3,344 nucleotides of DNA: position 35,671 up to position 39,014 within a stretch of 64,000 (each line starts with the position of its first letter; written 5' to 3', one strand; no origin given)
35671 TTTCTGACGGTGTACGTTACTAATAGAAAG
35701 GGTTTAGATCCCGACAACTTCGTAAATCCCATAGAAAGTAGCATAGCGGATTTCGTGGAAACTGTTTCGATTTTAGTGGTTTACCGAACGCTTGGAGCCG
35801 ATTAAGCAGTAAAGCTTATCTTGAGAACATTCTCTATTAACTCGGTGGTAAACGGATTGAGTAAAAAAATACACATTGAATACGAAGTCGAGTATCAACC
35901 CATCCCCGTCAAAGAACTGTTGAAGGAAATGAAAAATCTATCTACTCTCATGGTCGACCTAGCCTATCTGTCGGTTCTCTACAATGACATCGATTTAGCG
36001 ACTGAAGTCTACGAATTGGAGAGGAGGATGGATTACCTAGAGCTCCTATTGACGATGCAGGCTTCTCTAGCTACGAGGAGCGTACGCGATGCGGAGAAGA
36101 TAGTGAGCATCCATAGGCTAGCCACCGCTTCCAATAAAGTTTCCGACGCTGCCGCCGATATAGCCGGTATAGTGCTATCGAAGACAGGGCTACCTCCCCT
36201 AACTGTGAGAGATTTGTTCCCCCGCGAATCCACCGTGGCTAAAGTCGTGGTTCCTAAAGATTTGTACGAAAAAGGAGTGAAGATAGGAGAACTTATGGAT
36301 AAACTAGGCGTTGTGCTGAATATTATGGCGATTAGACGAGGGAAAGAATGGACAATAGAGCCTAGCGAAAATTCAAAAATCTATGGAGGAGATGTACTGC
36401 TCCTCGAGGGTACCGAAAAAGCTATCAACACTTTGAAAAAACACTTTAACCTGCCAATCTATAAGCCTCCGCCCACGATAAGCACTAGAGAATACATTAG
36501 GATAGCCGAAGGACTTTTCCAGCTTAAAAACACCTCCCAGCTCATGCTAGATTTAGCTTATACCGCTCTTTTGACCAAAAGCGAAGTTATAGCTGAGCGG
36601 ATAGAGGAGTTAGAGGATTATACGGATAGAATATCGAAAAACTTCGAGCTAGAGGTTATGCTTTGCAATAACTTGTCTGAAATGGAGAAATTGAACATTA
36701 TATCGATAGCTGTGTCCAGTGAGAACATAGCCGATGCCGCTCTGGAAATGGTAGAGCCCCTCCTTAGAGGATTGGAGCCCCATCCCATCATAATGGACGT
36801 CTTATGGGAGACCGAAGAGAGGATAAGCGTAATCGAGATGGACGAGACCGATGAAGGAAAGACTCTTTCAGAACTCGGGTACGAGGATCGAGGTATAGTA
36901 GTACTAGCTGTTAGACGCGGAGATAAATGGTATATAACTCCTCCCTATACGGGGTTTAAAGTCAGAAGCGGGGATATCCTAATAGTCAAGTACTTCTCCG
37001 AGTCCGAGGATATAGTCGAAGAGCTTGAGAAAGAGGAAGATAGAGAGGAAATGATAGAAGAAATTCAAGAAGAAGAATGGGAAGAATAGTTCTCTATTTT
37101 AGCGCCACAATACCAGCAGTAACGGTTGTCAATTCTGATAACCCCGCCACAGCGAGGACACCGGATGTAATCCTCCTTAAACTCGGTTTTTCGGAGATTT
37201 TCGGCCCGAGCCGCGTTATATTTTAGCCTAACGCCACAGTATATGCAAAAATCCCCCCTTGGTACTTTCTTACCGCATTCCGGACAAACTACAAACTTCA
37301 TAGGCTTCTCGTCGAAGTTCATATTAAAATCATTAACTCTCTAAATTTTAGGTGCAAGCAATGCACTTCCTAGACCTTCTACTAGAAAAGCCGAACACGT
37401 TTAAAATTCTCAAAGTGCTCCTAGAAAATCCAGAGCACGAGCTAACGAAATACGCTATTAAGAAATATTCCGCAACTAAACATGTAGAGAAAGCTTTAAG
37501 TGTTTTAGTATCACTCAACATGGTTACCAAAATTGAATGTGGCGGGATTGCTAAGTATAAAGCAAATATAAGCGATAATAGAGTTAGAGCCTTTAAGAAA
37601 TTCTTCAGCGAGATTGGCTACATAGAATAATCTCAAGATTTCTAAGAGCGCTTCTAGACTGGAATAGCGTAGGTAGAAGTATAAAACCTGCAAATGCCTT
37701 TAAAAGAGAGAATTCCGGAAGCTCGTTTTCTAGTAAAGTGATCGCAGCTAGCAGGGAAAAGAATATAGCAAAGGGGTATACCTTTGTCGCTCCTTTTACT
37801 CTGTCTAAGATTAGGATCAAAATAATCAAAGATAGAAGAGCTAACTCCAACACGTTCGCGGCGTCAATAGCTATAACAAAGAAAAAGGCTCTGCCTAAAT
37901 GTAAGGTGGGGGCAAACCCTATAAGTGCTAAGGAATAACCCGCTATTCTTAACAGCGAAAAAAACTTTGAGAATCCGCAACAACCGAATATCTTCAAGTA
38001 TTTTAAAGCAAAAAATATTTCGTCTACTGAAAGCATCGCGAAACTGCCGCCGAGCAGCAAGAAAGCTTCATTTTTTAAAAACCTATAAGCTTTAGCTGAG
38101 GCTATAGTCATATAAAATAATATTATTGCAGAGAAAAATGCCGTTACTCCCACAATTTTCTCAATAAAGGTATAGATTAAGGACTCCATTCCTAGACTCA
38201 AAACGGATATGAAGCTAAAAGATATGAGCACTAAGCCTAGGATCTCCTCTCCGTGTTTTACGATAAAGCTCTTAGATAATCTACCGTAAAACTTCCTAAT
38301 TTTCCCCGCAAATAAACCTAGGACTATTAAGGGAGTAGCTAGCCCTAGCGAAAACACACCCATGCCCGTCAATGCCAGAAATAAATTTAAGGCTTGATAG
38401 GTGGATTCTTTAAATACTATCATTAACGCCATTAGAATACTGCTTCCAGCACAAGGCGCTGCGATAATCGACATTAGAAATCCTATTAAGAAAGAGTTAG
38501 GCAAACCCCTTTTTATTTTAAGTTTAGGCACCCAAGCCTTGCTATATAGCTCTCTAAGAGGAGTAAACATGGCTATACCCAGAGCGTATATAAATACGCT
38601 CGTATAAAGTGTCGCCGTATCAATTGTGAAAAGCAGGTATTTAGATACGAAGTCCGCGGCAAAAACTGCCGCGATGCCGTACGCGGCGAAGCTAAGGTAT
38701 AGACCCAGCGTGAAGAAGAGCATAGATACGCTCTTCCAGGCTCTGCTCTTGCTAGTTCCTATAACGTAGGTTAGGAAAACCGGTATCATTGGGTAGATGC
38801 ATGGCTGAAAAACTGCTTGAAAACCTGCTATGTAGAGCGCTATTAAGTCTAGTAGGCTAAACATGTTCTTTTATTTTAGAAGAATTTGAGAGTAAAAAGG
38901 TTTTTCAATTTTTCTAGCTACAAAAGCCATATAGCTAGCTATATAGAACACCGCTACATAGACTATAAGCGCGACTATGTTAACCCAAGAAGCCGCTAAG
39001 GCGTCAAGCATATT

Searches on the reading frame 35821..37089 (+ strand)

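Call 26: search_protein_families(library=pfam, proteins=[window:35821-37089:+], max_evalue=0.001)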
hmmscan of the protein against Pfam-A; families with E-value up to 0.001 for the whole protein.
window:35821-37089:+ (422 aa): 2 families
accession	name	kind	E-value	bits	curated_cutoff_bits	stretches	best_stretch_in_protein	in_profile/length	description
PF02080.26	TrkA_C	-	5.5e-16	58.7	27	2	144-209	6-70/71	TrkA-C domain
PF01895.24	PhoU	-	1.6e-13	51.3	23.5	2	34-117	1-88/89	PhoU domain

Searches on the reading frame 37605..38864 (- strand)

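Call 26: search_protein_families(library=pfam, proteins=[window:37605-38864:-], max_evalue=0.001)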
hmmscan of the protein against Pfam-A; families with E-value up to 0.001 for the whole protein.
window:37605-38864:- (419 aa): 1 family
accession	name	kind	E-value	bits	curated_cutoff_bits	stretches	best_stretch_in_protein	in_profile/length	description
PF02683.22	DsbD_TM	-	1.9e-12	47.4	27.1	1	7-194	5-193/219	Cytochrome C biogenesis protein transmembrane domain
